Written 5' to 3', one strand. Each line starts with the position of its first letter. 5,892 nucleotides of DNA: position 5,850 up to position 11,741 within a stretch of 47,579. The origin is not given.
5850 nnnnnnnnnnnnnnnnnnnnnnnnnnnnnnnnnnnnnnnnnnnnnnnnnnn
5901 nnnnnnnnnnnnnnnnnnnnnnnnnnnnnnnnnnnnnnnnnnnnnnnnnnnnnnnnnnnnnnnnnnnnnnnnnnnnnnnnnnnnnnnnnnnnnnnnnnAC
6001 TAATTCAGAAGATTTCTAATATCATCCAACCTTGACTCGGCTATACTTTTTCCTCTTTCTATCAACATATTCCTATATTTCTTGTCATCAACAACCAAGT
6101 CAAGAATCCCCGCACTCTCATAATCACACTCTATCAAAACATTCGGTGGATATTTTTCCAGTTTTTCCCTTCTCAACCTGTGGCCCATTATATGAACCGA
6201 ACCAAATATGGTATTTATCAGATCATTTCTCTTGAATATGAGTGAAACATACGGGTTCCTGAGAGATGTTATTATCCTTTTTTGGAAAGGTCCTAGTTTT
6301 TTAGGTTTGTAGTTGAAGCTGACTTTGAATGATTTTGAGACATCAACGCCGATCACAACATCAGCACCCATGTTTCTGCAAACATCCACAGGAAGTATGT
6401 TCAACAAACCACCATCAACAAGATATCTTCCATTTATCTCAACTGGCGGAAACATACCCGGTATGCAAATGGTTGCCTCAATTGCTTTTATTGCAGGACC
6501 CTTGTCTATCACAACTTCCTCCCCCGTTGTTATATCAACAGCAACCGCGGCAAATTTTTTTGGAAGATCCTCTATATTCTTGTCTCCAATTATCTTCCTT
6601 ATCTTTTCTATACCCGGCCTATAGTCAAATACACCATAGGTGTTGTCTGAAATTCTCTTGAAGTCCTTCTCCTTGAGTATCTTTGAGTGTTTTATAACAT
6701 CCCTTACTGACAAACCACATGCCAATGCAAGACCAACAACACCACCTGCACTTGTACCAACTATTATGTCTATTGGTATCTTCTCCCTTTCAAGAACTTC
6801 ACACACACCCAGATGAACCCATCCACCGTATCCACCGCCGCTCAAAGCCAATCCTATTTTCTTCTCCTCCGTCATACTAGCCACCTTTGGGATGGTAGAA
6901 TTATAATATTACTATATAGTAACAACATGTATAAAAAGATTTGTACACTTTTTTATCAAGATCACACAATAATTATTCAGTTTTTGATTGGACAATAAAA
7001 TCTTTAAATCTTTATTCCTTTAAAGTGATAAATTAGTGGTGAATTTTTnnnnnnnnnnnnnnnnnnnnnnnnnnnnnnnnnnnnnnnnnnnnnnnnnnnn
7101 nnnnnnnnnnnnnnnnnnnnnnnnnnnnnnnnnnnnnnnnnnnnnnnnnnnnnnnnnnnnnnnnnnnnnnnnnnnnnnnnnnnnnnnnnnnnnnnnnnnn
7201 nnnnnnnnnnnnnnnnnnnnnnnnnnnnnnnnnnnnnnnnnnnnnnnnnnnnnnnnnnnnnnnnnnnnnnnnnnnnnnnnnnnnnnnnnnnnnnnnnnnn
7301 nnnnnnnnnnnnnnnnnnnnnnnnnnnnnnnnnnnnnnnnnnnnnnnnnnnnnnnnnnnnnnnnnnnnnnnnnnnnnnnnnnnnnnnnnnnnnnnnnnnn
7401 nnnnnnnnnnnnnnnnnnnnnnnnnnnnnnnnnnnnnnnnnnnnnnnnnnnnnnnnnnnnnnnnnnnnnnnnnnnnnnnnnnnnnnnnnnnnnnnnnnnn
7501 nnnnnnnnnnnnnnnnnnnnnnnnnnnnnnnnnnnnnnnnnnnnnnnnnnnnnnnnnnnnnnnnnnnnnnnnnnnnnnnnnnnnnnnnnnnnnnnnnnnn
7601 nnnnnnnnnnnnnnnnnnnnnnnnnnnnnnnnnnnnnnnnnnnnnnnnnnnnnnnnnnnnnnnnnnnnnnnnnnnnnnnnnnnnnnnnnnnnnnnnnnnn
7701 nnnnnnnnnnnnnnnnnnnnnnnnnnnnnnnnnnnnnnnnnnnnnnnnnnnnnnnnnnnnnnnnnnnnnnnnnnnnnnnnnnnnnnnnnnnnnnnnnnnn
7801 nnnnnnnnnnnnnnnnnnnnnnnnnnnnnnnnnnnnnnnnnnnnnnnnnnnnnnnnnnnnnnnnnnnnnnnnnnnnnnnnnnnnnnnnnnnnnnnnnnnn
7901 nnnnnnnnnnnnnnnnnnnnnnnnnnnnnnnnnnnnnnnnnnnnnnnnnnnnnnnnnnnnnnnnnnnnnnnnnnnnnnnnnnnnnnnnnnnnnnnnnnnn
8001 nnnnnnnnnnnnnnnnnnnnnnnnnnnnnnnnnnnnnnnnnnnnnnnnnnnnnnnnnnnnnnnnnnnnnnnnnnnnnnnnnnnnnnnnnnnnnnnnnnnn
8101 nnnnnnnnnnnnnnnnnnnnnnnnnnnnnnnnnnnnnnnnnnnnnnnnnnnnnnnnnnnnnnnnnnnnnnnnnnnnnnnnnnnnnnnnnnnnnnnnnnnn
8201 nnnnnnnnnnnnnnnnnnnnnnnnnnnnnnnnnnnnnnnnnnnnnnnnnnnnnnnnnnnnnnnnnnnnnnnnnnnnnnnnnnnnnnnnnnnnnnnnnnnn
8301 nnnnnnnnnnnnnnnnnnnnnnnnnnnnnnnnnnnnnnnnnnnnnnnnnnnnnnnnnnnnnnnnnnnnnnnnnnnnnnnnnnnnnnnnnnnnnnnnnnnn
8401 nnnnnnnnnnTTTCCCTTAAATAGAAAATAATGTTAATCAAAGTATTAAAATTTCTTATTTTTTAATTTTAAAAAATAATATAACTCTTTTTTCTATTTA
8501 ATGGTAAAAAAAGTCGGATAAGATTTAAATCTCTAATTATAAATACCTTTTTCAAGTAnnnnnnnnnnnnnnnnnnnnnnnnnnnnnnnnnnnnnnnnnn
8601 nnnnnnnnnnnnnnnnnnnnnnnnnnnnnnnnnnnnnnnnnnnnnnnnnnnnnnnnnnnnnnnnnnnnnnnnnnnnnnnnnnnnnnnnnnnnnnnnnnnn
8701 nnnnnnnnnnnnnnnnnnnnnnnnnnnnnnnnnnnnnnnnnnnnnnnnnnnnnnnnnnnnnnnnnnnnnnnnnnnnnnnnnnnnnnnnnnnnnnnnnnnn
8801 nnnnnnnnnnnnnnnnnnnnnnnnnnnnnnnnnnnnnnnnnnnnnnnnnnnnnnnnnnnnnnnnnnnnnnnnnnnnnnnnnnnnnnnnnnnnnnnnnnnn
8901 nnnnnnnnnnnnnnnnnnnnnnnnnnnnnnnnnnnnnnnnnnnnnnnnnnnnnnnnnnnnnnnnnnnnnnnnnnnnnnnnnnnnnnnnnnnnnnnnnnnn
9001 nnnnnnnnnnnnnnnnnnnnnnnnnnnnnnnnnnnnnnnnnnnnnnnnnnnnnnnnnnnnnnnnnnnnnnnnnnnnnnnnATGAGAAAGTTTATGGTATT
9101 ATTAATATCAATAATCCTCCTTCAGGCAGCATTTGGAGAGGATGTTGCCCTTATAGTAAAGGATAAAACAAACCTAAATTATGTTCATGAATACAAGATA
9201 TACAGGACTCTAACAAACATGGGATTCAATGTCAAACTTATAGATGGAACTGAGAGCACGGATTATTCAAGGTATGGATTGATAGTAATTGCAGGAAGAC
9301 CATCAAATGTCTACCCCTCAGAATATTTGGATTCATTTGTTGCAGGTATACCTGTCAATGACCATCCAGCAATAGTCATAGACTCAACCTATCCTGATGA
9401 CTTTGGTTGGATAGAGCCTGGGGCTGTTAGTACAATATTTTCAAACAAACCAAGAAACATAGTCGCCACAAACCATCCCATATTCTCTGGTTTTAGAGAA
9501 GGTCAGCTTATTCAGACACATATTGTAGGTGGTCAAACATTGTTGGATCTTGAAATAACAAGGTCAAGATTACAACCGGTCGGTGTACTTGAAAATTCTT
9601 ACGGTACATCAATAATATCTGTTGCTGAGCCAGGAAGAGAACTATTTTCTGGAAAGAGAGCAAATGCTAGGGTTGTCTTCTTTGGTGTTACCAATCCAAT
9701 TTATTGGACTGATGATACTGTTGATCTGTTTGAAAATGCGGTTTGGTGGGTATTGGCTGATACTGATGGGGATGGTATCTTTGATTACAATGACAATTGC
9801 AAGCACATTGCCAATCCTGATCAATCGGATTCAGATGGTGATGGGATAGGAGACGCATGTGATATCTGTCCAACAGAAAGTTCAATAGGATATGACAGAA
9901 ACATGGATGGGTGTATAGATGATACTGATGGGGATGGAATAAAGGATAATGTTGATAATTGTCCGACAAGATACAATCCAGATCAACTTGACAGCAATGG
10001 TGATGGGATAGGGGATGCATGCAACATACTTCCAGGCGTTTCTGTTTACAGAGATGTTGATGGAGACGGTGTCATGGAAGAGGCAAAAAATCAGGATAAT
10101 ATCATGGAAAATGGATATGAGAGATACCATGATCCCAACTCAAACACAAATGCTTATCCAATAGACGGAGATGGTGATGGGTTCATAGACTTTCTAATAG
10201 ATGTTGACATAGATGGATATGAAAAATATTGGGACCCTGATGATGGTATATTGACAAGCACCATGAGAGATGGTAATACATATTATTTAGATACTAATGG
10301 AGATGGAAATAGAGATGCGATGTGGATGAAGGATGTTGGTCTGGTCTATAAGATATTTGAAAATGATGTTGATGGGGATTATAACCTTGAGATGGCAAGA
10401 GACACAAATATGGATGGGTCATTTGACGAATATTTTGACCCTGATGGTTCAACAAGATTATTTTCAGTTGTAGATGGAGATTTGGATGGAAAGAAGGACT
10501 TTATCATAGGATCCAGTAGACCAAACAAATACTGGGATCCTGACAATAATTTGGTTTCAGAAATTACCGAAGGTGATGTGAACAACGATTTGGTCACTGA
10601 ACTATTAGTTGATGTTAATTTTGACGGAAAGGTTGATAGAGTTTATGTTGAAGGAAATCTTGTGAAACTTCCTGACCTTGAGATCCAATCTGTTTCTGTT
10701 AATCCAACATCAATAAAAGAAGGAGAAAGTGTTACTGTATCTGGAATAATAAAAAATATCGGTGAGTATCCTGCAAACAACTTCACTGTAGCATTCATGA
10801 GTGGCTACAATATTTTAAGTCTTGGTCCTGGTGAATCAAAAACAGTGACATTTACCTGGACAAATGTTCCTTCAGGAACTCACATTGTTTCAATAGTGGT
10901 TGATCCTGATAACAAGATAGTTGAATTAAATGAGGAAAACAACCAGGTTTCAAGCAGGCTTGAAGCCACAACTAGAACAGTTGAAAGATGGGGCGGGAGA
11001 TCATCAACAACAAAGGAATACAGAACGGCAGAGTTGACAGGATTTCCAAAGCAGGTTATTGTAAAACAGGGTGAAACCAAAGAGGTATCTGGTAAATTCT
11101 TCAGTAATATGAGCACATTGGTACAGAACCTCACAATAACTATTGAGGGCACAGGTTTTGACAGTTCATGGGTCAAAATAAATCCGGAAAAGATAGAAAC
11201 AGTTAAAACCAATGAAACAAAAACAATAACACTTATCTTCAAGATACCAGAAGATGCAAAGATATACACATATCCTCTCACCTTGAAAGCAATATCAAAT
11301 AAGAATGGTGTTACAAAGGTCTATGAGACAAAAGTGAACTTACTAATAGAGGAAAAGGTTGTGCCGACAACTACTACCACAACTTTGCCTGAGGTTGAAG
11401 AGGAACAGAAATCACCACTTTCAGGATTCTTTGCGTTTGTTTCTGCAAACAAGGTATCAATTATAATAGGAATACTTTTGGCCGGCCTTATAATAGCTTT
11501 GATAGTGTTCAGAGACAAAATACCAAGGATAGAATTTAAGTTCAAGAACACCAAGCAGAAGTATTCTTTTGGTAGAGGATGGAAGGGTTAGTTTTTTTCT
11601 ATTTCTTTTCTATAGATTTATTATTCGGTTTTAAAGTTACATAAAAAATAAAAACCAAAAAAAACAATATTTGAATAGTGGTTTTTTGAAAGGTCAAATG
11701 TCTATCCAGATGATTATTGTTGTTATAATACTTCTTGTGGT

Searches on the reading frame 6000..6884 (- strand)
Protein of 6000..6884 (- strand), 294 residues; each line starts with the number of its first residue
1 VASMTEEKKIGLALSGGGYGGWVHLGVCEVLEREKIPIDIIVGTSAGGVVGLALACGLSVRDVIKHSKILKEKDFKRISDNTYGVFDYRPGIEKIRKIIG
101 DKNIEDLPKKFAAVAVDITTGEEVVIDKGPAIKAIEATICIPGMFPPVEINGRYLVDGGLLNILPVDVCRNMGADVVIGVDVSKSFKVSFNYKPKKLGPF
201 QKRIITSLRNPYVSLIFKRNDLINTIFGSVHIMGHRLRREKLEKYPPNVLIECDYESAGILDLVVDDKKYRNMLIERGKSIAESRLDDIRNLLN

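Call 61: search_protein_families(library=pfam, proteins=[window:6000-6884:-], max_evalue=0.00001)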
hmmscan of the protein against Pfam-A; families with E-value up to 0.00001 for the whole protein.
window:6000-6884:- (294 aa): 1 family
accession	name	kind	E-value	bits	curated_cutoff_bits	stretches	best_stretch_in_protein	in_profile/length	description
PF01734.28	Patatin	-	6.6e-31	108.4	27.7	1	12-168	1-189/191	Patatin-like phospholipase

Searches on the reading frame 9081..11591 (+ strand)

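Call 60: search_protein_families(library=pfam, proteins=[window:9081-11591:+], max_evalue=0.00001)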
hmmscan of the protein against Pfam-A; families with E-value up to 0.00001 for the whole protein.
window:9081-11591:+ (836 aa): 2 families
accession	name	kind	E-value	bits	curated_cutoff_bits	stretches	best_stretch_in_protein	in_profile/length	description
PF07705.17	CARDB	-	2.8e-17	63.2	22.7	1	531-624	2-100/101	CARDB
PF02412.23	TSP_3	-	1.7e-08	34.4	25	0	227-248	15-36/36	Thrombospondin type 3 repeat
